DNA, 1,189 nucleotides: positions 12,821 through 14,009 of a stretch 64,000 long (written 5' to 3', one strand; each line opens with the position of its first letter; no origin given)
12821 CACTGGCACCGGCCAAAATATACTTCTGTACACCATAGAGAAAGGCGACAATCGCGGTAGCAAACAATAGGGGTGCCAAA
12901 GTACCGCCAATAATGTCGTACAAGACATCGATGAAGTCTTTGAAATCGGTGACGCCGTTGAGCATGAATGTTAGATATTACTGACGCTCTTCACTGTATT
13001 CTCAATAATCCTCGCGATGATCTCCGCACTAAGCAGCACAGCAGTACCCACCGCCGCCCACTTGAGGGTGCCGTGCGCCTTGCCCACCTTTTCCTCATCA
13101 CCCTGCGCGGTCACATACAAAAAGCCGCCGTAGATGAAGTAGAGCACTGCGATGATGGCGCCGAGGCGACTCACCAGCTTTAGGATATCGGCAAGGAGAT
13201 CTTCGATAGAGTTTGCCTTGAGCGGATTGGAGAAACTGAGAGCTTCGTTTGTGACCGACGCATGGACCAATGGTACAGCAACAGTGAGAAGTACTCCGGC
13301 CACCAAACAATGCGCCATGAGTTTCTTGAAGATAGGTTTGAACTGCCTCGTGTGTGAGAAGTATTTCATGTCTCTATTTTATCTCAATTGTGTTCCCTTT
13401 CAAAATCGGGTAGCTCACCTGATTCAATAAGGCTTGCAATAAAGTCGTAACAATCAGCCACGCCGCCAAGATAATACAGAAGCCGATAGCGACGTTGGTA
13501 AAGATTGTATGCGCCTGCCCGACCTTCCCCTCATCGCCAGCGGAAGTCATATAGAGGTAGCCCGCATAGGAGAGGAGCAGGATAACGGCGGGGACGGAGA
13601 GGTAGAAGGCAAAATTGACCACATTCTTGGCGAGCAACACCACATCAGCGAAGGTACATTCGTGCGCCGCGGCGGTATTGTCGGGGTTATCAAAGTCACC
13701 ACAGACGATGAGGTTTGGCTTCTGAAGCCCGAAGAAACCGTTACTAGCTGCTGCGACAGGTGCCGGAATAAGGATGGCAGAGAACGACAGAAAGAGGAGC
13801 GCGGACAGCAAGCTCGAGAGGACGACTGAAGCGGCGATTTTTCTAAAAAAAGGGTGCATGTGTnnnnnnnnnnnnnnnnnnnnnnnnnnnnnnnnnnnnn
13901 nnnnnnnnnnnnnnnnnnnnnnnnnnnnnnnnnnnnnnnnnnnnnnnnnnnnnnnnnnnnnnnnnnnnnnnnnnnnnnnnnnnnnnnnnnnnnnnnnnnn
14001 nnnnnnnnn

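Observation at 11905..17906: Operon-like minus-strand cluster: giant S/T/G-rich secreted protein, SAM methyltransferase, orphan binding protein and five tandem diverged VirB2/TrbC-like pilin paralogs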

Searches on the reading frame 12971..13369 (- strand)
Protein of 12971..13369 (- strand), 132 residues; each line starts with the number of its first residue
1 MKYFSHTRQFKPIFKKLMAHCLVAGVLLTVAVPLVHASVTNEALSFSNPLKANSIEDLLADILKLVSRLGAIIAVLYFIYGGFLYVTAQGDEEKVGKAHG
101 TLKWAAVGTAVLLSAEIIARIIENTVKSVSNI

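Call 3: search_protein_families(library=pfam, proteins=[window:12971-13369:-], max_evalue=1)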
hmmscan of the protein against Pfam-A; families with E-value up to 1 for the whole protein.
window:12971-13369:- (132 aa): 5 families
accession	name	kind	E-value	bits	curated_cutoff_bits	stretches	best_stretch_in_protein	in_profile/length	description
PF18895.5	T4SS_pilin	-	7.1e-14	52.1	26.6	1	52-122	2-71/71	Type IV secretion system pilin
PF04956.18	TrbC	-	2e-05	25.2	27.9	1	20-120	13-96/98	TrbC/VIRB2 pilin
PF02322.20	Cyt_bd_oxida_II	-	0.016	15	35.6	1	17-115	112-204/302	Cytochrome bd terminal oxidase subunit II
PF03394.18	Pox_E8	-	0.062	13.3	27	1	2-79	137-209/239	Poxvirus E8 protein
PF11188.13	DUF2975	-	0.18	12.2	27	1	52-121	48-115/130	Protein of unknown function (DUF2975)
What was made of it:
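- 12971..13369 (-): P4, 132 aa: 'second-position' pilin class (signal peptide, about 28-aa exposed extension). PF18895 52.1 bits, TrbC 25.2 bits (call 3).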

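Call 35: search_protein_families(library=ncbifam, proteins=[window:12971-13369:-], max_evalue=0.01)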
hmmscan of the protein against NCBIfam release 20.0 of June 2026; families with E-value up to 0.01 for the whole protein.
window:12971-13369:- (132 aa): 1 family
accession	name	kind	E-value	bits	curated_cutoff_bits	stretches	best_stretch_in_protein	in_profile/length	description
NF045849.1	ICE_MMCAP2_0565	equivalog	5.2e-07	29.3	40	1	52-125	6-79/80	Mbov_0395 family pilin-like conjugal transfer protein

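Call 43: find_homologous_proteins(query=window:12971-13369:-, max_evalue=0.001)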
Query window:12971-13369:- (132 aa): 18 proteins with E <= 0.001 among 74 candidates.
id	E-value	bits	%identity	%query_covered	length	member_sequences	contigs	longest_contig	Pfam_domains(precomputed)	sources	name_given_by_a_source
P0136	4.5e-77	274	100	100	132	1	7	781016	PF18895.6,PF04956.19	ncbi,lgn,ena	ncbi:MAG: pilin [Patescibacteria group bacterium]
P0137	3.9e-54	200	77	100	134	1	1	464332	PF18895.6,PF04956.19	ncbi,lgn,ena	ncbi:MAG: pilin [bacterium]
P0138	3.1e-53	197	76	100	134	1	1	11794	PF18895.6,PF04956.19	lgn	-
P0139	1.8e-51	192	82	89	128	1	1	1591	PF18895.6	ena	-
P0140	1.5e-50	189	87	72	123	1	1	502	PF18895.6,PF04956.19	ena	-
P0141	1.9e-48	182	78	89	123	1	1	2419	PF18895.6,PF04956.19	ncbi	-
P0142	9.2e-48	180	73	95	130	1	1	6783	PF18895.6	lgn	-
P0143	1.4e-46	176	69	98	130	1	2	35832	PF18895.6,PF04956.19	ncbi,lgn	-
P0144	2.1e-46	175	72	95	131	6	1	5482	PF18895.6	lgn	-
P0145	4.1e-46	174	76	90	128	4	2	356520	PF18895.6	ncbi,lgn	-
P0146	3.7e-45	171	75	89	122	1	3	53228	PF18895.6,PF04956.19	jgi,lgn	-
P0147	6.3e-43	164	84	76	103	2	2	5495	PF18895.6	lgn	-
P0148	3.8e-42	161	78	70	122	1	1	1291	PF18895.6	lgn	-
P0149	2.9e-40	155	75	80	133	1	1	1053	PF18895.6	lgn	-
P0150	3.1e-35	139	63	88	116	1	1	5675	PF18895.6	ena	-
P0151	3.6e-32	129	58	88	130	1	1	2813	PF18895.6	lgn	-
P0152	2.4e-30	123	57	80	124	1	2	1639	PF18895.6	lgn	-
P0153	3.2e-4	39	43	37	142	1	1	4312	PF18895.6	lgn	-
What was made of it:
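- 12971..13369 (-): NCBI names it 'pilin' (call 43).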

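Call 49: search_solved_structures(query=A3, max_evalue=10, show_alignments=2)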
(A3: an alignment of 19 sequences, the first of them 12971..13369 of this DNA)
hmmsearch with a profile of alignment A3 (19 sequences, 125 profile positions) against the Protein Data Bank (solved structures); distinct sequences matched with E-value up to 10: 4.
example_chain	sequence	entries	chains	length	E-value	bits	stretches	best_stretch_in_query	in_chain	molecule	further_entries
2m3g_A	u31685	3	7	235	0.18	15.5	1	64-98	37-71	Anabaena Sensory Rhodopsin | Bacteriorhodopsin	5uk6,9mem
1xio_A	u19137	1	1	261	0.3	14.8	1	64-98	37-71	ANABAENA SENSORY RHODOPSIN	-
4tl3_A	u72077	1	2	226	0.3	14.8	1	64-98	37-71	Anabaena sensory rhodopsin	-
9vfc_A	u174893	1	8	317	0.36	14.6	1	81-121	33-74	heliorhodopsin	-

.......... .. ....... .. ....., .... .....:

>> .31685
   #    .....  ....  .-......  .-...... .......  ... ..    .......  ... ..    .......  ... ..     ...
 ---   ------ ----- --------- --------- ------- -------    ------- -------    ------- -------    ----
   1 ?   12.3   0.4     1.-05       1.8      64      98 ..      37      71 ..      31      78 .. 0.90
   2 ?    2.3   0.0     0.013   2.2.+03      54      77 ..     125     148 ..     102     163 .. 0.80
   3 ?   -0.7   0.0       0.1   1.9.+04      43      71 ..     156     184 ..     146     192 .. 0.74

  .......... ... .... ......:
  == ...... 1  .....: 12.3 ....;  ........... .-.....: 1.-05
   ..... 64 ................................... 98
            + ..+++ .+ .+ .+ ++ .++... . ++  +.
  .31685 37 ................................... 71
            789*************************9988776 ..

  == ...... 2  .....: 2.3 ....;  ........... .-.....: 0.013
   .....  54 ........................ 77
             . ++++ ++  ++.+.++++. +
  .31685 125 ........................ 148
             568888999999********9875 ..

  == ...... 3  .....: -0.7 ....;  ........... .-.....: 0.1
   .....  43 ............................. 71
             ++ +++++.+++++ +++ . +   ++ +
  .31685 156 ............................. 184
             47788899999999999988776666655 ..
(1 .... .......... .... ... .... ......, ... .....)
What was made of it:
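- Tried and rejected: (2) A sequence-profile search of the PDB with the pilin alignment gave only noise-level rhodopsin hits (call 49).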

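Call 52: predict_structure(alignment_id=A3)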
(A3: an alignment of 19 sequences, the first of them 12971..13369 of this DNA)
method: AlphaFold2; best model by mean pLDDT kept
length: 132 residues; sequences in the alignment: 19
mean_pLDDT: 78.5   pTM: 0.56
mean pLDDT of the five models: 78.5, 75.4, 73.9, 73.4, 71.6
residues with pLDDT >= 90: 52; 70-90: 33; 50-70: 40; < 50: 7
segments of 3 or more residues with pLDDT < 50: 7-9, 37-39
pLDDT, mean of each block of 10 residues (from residue 1): 52 61 70 53 58 78 87 95 96 96 96 92 89 73
secondary structure, 60 per line:
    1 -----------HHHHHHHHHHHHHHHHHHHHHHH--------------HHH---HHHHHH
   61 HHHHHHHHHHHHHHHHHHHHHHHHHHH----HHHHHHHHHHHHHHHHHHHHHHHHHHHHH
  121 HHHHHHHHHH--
elements in order: H12-34 H55-87 H92-130
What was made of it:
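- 12971..13369 (-): AlphaFold model: helix 12-34 (signal peptide), then hairpin 55-87/92-130 with pLDDT above 90 (call 52).
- The AlphaFold model has a confident two-helix hairpin (call 52).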

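Call 54: fold_search(model_id=the predicted structure, library=pdb)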
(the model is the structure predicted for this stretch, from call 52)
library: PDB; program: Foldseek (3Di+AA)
matches with E <= 10: 89; with E <= 0.001: 0
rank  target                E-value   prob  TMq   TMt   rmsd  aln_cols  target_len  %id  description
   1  9asc_A                9.5e-01  0.57  0.34  0.17   4.4        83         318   25  Cryo-EM Structure of the Glycosyltransferase ArnC from Salmonella enterica in the UDP-bound State Determined on Talos  (released 2025-02-05)
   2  9bhc_B                1.1e+00  0.84  0.42  0.20   3.3        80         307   26  Salmonella undecaprenyl-phosphate 4-deoxy-4-formamido-L-arabinose transferase (ArnC) (released 2025-02-12)
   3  8tt3_H                1.5e+00  0.51  0.33  0.20  20.0        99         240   12  S. thermodepolymerans KpsM-KpsE in Glycolipid 2 state with rigid body fitted KpsT (released 2024-04-17)
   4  9nye_A                2.0e+00  0.47  0.39  0.19   4.4        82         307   23  Cryo-EM structure of the glycosyltransferase GtrB in the apo state (octamer volume) (released 2025-12-17)
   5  9b77_A                2.0e+00  0.25  0.33  0.16   6.6        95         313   23  Cryo-EM Structure of the Glycosyltransferase ArnC from Salmonella enterica in the Apo State Determined on Krios micros (released 2025-02-05)
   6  8vxh_A                2.2e+00  0.30  0.35  0.18   4.1        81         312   23  Cryo-EM Structure of the Glycosyltransferase ArnC from Salmonella enterica in the Apo State Determined on Talos Arctic (released 2025-02-05)
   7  7oci_H                2.5e+00  0.15  0.31  0.18  13.2       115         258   16  Cryo-EM structure of yeast Ost6p containing oligosaccharyltransferase complex (released 2022-02-16)
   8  9bhe_B                3.2e+00  0.33  0.38  0.19   3.5        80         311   24  Salmonella undecaprenyl-phosphate 4-deoxy-4-formamido-L-arabinose transferase (ArnC) bound to UDP (released 2025-02-12)
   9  8cmo_L                3.2e+00  0.15  0.26  0.28   5.9        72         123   21  Cryo-EM structure of the Photosystem I - LHCI supercomplex from Coelastrella sp. (released 2024-03-06)
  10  9bhc_A                3.4e+00  0.20  0.34  0.17   4.6        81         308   28  Salmonella undecaprenyl-phosphate 4-deoxy-4-formamido-L-arabinose transferase (ArnC) (released 2025-02-12)
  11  9bhe_A                3.6e+00  0.21  0.35  0.17   4.7        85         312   26  Salmonella undecaprenyl-phosphate 4-deoxy-4-formamido-L-arabinose transferase (ArnC) bound to UDP (released 2025-02-12)
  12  5ie9_A                3.6e+00  0.15  0.28  0.38  11.2        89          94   15  Crystal structure of the Bacillus-conserved MazG protein, a nucleotide pyrophosphohydrolase (released 2016-03-30)
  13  3g67_B                3.6e+00  0.08  0.27  0.20  25.4       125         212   21  Crystal Structure of a Soluble Chemoreceptor from Thermotoga maritima (released 2009-07-28)
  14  6h2f_A                3.9e+00  0.23  0.34  0.17   5.2        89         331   20  Structure of the pre-pore AhlB of the tripartite alpha-pore forming toxin, AHL, from Aeromonas hydrophila. (released 2019-07-10)
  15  5ie9_C                3.9e+00  0.15  0.28  0.37  11.2        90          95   16  Crystal structure of the Bacillus-conserved MazG protein, a nucleotide pyrophosphohydrolase (released 2016-03-30)
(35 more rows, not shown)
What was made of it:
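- On PF18895 T4SS_pilin (VirB2/TrbC superfamily): Foldseek best E 0.95 (call 54).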

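Call 84: search_dna_similar(query=window:12971-13369:-, collection=plasmids, mode=protein, max_evalue=0.1, max_rows=15)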
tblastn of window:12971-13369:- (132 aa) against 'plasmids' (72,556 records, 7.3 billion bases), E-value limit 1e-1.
Records with a match: 1; places in all: 1; records where one place covers at least 80% of the query: 0.
Best place of each record, by identity: <60% 1.
By first word of the organism name: Pontibacillus 1.
By predicted mobility (MOB-suite, as given by PLSDB): non-mobilizable 1.
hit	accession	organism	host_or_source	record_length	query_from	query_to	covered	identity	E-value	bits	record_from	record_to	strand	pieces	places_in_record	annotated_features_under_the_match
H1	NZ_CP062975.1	Pontibacillus sp. ALD_SL1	mangrove mud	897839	52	124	55%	32.9%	3e-2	40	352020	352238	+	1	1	Mbov_0395 family pilin-like conjugal transfer protein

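Call 85: get_annotated_region(hit=H1, flank=12000)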
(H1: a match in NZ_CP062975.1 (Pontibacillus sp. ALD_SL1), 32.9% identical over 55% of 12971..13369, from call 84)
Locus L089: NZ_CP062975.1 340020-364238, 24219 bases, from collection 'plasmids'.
description: Pontibacillus sp. ALD_SL1 plasmid unnamed, complete sequence
organism: Pontibacillus sp. ALD_SL1 (NCBI taxid 2777185)
taxonomy: Bacteria; Bacillota; Bacilli; Bacillales; Bacillaceae; Pontibacillus; Pontibacillus sp. ALD SL1
host: -; source: mangrove mud; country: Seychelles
typing (MOB-suite, as given by PLSDB): non-mobilizable
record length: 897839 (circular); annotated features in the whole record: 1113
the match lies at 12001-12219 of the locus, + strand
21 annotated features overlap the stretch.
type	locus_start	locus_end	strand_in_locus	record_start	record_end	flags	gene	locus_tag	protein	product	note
CDS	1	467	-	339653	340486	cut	-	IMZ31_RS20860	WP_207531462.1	sigma factor-like helix-turn-helix DNA-binding protein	GO:0006352 - DNA-templated transcription initiation [Evidence IEA]; GO:0006355 - regulation of DNA-templated ...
CDS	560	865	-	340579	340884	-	-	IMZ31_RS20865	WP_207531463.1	hypothetical protein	-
CDS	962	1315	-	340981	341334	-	-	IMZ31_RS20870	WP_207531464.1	hypothetical protein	-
CDS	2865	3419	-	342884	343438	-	-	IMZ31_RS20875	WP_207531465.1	hypothetical protein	-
CDS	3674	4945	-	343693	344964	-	-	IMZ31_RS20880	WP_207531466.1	hypothetical protein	-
CDS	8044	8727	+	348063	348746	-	-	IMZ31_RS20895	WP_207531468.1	chemotaxis protein CheW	GO:0006935 - chemotaxis [Evidence IEA]; GO:0007165 - signal transduction [Evidence IEA]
CDS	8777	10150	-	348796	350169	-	-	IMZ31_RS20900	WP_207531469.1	hypothetical protein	-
CDS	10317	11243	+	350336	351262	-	-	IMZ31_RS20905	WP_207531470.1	hypothetical protein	-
CDS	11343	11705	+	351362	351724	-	-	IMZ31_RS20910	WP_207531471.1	hypothetical protein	-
CDS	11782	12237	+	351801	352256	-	-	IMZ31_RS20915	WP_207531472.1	Mbov_0395 family pilin-like conjugal transfer protein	-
CDS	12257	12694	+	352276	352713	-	-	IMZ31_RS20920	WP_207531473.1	hypothetical protein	-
CDS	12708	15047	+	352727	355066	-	-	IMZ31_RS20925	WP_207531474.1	hypothetical protein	-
CDS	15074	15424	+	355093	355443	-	-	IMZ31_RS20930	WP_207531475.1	hypothetical protein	-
CDS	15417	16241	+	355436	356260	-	-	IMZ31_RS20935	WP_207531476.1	hypothetical protein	-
CDS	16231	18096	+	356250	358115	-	-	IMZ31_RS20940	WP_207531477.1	VirB4-like conjugal transfer ATPase, CD1110 family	-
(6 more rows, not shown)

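Call 86: search_protein_families(library=pfam, proteins=[L089:11782-12237:+, L089:12257-12694:+, L089:11343-11705:+, L089:15074-15424:+, L089:12708-15047:+, L089:16231-18096:+], max_evalue=0.01)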
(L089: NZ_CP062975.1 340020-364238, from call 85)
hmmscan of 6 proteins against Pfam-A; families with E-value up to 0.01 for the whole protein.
L089:11782-12237:+ (151 aa): 2 families
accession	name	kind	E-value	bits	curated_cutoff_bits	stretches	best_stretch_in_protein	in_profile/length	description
PF18895.5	T4SS_pilin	-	2e-12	47.4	26.6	1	75-144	3-71/71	Type IV secretion system pilin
PF04290.18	DctQ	-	2e-05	24.9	28.3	1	71-142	51-122/132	Tripartite ATP-independent periplasmic transporters, DctQ component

L089:12257-12694:+ (145 aa): 1 family
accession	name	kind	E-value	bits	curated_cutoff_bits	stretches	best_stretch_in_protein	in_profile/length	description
PF18895.5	T4SS_pilin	-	4.6e-05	23.8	26.6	1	65-136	3-70/71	Type IV secretion system pilin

L089:11343-11705:+ (120 aa): 1 family
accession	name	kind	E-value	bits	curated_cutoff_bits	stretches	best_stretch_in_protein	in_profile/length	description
PF13476.12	AAA_23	-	0.0091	17.1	27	0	56-116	138-199/201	AAA domain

L089:15074-15424:+ (116 aa): 2 families
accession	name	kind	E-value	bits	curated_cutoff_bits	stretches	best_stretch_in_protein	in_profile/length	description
PF07178.16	TraL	-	0.00087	20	24.4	1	4-53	1-50/90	TraL protein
PF12666.12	PrgI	-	0.0021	19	27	1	6-81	2-81/91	PrgI family protein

L089:12708-15047:+ (779 aa): 1 family
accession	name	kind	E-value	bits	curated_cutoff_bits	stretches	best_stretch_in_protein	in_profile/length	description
PF04610.19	TrbL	-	0.0002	21.6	25.9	1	188-389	5-213/215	TrbL/VirB6 plasmid conjugal transfer protein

L089:16231-18096:+ (621 aa): 3 families
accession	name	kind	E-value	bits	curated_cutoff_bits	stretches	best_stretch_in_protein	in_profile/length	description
PF19044.6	P-loop_TraG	-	8.9e-24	84.3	25.8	1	250-570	26-344/413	TraG P-loop domain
PF12846.13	AAA_10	-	1.4e-11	44.5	27.5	2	251-321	19-81/362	AAA-like domain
PF01935.23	DUF87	-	5.8e-10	40.1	23.2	1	259-387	29-138/220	Helicase HerA, central domain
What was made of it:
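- Closest known: Mbov_0395-family 'pilin-like conjugal transfer proteins' of monoderm ICEs and plasmids. Same: A Pontibacillus plasmid member is itself PF18895 (47.4 bits), occurs as a tandem pair, and lies upstream of genes with weak VirB6 and VirB3 similarity and a VirB4-type ATPase (calls 84-86).
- Two PF18895 genes lie upstream of genes with weak VirB6 (TrbL) and VirB3 (PrgI/TraL) similarity and a VirB4-type ATPase on a Bacillota plasmid (calls 84-86).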

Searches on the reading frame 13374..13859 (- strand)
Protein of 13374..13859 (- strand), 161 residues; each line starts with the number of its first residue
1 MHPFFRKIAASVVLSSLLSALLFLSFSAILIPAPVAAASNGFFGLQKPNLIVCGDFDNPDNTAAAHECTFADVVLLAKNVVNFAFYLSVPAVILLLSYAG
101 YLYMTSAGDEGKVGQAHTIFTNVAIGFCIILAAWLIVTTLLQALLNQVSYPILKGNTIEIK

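Call 3: search_protein_families(library=pfam, proteins=[window:13374-13859:-], max_evalue=1)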
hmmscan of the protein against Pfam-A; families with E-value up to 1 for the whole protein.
window:13374-13859:- (161 aa): 1 family
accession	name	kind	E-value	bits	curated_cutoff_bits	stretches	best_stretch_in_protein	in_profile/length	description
PF18895.5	T4SS_pilin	-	5e-11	43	26.6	1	75-140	7-71/71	Type IV secretion system pilin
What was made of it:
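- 13374..13859 (-): P5, 161 aa: 'first-position' pilin class (signal peptide, about 33-aa exposed extension with a Cys pair); the class that is fused to the SBP in two species. PF18895 43.0 bits (call 3).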

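Call 35: search_protein_families(library=ncbifam, proteins=[window:13374-13859:-], max_evalue=0.01)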
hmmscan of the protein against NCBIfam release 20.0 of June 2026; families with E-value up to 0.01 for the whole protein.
window:13374-13859:- (161 aa): 1 family
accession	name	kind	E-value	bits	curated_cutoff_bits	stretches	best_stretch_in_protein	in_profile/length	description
NF045849.1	ICE_MMCAP2_0565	equivalog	0.0009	18.9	40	1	91-141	27-77/80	Mbov_0395 family pilin-like conjugal transfer protein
